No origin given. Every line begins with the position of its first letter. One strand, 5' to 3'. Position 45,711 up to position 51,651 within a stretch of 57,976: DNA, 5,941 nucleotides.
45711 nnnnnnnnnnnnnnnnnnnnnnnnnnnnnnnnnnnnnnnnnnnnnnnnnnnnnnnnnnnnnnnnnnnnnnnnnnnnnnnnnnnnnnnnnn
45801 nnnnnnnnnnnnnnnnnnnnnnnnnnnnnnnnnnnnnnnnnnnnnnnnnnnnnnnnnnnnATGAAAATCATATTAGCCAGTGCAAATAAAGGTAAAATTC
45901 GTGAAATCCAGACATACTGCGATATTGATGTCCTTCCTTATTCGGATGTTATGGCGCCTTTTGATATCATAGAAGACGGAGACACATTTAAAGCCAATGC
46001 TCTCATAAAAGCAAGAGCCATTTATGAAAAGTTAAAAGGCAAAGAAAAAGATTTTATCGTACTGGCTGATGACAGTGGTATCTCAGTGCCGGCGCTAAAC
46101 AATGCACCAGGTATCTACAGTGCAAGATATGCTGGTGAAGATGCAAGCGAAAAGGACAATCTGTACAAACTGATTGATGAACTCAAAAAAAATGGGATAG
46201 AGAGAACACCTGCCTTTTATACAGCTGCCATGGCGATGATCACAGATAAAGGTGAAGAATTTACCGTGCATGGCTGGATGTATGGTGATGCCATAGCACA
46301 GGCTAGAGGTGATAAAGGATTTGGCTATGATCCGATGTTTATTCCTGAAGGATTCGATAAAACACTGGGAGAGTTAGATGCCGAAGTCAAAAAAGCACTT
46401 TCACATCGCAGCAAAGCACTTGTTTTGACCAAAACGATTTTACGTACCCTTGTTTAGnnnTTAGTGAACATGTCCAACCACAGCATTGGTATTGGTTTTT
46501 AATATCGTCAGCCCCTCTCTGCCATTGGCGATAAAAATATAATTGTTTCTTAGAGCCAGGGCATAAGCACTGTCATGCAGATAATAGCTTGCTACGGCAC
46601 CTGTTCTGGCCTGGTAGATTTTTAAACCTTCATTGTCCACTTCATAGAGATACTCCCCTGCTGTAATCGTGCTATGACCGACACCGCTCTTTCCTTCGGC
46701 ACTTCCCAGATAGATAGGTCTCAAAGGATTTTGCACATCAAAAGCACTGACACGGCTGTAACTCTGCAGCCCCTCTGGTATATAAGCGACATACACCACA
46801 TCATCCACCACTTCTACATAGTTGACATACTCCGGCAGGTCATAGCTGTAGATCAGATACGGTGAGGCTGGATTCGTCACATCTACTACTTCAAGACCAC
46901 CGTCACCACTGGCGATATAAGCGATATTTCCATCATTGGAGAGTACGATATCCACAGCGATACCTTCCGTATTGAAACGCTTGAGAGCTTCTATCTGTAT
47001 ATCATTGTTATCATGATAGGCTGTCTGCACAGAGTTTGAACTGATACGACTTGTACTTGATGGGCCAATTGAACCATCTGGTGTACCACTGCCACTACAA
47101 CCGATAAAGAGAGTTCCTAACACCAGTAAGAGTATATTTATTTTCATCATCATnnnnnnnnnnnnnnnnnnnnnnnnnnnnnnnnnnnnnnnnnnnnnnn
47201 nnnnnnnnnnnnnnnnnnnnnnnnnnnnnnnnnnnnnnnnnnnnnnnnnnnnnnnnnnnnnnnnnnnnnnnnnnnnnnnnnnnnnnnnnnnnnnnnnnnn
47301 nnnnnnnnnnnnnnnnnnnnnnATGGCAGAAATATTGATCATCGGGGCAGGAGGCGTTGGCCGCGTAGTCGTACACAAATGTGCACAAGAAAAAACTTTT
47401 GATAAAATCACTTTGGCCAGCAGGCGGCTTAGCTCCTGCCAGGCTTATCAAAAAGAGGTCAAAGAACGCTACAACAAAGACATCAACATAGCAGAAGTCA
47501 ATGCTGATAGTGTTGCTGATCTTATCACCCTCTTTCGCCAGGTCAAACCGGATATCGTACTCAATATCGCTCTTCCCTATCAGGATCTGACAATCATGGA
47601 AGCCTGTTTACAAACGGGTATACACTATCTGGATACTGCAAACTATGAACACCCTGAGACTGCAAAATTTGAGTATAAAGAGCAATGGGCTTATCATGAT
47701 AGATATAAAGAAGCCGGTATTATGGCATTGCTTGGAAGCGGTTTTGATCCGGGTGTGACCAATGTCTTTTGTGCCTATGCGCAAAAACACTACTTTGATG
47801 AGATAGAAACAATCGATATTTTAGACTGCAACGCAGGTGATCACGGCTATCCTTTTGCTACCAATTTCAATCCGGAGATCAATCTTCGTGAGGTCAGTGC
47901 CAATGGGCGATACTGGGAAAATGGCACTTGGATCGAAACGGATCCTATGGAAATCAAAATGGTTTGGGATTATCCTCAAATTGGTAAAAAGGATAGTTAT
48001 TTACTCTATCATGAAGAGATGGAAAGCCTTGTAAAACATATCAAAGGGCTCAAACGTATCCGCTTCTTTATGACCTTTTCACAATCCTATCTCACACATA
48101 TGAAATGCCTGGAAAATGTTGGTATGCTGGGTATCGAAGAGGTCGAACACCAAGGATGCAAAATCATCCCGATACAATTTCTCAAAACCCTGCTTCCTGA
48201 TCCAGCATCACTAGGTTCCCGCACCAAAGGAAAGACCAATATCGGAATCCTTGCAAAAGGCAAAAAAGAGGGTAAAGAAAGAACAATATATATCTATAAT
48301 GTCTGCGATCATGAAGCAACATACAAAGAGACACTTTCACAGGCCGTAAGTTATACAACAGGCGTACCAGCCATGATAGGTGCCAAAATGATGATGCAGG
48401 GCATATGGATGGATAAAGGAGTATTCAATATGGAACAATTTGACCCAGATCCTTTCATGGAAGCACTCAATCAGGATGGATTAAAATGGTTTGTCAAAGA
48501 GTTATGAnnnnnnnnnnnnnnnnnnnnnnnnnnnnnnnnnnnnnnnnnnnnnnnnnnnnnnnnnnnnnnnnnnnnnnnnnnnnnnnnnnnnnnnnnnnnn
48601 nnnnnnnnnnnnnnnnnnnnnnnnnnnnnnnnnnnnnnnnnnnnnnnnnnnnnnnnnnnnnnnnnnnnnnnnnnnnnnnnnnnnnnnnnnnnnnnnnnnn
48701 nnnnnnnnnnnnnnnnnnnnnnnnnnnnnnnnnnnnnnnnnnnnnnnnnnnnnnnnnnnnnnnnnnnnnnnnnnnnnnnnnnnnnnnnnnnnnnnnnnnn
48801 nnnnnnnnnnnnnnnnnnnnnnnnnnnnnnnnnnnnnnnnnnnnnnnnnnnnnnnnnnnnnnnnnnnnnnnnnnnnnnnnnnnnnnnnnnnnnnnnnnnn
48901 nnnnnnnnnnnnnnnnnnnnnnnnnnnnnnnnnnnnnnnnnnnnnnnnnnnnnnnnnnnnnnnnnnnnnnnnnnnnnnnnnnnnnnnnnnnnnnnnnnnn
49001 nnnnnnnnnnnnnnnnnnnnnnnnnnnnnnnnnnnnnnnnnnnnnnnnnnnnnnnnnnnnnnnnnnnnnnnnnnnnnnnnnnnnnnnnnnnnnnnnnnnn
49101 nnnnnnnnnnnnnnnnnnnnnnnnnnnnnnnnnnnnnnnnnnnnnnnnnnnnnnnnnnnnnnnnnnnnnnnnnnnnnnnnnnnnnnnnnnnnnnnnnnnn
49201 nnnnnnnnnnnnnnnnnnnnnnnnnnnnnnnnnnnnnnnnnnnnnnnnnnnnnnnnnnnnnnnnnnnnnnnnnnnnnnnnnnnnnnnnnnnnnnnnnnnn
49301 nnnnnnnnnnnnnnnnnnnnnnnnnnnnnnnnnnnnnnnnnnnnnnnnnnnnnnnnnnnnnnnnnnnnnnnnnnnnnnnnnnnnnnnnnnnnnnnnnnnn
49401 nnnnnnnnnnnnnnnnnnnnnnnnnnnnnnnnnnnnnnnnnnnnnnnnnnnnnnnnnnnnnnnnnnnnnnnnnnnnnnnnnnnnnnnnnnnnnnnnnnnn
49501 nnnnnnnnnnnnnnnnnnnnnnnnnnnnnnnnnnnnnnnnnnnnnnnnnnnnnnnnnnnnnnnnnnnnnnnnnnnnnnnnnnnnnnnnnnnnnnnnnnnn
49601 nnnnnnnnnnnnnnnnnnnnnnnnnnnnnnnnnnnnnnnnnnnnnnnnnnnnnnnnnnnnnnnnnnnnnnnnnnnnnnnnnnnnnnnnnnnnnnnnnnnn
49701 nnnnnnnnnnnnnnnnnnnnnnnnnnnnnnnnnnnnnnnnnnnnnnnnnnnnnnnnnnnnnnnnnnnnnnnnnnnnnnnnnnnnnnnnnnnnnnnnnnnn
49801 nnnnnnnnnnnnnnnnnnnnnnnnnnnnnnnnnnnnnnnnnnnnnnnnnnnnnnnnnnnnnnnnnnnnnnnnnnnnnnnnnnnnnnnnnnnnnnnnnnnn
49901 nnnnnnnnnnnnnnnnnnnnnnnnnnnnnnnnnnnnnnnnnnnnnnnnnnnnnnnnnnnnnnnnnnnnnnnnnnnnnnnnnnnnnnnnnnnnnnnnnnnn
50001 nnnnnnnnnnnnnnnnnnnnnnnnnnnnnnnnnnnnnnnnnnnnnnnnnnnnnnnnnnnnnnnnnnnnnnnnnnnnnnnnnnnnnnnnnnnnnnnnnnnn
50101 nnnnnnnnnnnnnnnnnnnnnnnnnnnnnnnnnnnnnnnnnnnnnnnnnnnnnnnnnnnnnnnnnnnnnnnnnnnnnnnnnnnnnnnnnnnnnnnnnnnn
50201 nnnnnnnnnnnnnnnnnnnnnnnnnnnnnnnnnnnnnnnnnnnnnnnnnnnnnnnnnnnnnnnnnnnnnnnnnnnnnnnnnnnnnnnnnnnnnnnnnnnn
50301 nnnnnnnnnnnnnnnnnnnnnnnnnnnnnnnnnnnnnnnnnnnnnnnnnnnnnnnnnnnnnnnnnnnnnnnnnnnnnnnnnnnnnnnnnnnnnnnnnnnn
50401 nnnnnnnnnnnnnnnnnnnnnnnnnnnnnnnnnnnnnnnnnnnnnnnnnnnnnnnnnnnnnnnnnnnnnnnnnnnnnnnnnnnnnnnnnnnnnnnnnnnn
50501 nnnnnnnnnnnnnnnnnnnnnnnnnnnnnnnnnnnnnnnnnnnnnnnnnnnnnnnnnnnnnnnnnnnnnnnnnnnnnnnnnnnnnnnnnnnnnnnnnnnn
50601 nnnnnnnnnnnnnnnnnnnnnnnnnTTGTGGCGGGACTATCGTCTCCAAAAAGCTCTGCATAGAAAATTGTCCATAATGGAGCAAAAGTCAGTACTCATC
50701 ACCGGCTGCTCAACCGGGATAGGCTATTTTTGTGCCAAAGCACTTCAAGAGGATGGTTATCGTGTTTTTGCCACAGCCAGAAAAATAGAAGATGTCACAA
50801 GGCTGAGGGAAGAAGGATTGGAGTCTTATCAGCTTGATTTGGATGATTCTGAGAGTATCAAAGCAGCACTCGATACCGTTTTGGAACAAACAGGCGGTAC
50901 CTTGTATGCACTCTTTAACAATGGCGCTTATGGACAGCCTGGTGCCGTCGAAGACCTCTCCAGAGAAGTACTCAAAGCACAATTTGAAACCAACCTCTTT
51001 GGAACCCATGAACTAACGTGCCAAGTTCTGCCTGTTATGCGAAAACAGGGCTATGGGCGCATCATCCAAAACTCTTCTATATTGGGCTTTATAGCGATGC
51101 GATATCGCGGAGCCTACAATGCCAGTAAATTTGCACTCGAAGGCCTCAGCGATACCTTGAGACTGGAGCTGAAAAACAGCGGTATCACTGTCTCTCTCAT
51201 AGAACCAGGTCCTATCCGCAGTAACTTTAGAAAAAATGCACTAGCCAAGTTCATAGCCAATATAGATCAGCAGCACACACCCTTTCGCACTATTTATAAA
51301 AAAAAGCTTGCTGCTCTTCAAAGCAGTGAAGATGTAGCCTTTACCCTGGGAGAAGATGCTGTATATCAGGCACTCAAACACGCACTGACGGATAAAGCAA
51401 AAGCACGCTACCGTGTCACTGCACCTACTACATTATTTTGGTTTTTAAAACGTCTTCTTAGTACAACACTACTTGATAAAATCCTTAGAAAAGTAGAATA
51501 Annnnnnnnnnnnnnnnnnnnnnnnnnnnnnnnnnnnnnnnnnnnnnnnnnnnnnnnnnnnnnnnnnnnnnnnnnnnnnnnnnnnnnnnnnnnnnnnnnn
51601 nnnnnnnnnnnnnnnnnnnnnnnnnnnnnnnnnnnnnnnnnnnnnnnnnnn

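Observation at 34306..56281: Family of 97-nt intergenic hairpin repeats with compensatory stem substitutions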

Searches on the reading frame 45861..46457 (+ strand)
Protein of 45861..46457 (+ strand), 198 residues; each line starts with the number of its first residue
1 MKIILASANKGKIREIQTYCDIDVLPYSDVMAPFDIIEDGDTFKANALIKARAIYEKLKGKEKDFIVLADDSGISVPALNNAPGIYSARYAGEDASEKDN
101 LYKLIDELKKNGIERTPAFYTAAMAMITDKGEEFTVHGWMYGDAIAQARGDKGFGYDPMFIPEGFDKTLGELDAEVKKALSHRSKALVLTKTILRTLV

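Call 40: search_protein_families(library=pfam, proteins=[window:45861-46457:+], max_evalue=0.00001)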
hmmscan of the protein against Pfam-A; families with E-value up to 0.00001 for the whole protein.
window:45861-46457:+ (198 aa): 1 family
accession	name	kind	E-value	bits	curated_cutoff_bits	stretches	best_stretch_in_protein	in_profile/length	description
PF01725.21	Ham1p_like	-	1.4e-53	182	22.5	1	3-187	1-180/186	Ham1 family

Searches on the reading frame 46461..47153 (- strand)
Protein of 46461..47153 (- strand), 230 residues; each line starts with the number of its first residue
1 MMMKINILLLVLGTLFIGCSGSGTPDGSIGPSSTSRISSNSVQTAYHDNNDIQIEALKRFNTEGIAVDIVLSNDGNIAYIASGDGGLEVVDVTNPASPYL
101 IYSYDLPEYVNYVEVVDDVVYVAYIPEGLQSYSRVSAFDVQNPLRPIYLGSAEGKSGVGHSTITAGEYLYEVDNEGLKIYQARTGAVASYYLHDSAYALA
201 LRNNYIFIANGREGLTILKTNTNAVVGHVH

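Call 40: search_protein_families(library=pfam, proteins=[window:46461-47153:-], max_evalue=0.00001)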
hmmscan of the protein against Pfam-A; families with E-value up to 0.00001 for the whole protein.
window:46461-47153:- (230 aa): 1 family
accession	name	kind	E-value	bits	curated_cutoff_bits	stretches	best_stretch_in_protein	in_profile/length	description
PF08309.17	LVIVD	-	2e-08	33.9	20.2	1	64-105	2-41/42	LVIVD repeat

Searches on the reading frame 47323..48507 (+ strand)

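Call 40: search_protein_families(library=pfam, proteins=[window:47323-48507:+], max_evalue=0.00001)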
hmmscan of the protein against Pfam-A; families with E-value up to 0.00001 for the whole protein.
window:47323-48507:+ (394 aa): 2 families
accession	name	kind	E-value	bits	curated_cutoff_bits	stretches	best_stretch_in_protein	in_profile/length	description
PF16653.10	Sacchrp_dh_C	-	2.2e-44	153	31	1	140-386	1-264/265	Saccharopine dehydrogenase C-terminal domain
PF03435.24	Sacchrp_dh_NADP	-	4.4e-35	121.3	25.1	1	4-136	1-129/129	Saccharopine dehydrogenase NADP binding domain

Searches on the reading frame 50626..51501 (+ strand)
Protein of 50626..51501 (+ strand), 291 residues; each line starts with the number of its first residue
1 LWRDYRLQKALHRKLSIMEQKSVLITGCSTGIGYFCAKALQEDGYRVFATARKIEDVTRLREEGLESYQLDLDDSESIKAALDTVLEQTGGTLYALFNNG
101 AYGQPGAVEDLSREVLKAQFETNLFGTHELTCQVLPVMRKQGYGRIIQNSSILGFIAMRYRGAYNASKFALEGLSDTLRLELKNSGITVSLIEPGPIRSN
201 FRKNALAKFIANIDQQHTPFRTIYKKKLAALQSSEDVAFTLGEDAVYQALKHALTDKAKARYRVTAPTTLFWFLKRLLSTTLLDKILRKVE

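Call 41: search_protein_families(library=pfam, proteins=[window:50626-51501:+], max_evalue=0.00001)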
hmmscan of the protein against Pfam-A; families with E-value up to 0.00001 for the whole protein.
window:50626-51501:+ (291 aa): 5 families
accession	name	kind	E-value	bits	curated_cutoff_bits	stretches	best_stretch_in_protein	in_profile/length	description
PF00106.31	adh_short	-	3.7e-41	141.2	26.6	1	21-205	1-190/195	short chain dehydrogenase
PF13561.12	adh_short_C2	-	7.6e-31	107.9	27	1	30-217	6-198/236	Enoyl-(Acyl carrier protein) reductase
PF08643.16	DUF1776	-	2.7e-07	30.7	25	1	99-261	100-266/294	Fungal family of unknown function (DUF1776)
PF08659.16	KR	-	1.6e-06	28.6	22.6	1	23-179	3-164/180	KR domain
PF01370.27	Epimerase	-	2.9e-06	27.3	20.9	0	23-151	1-115/240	NAD dependent epimerase/dehydratase family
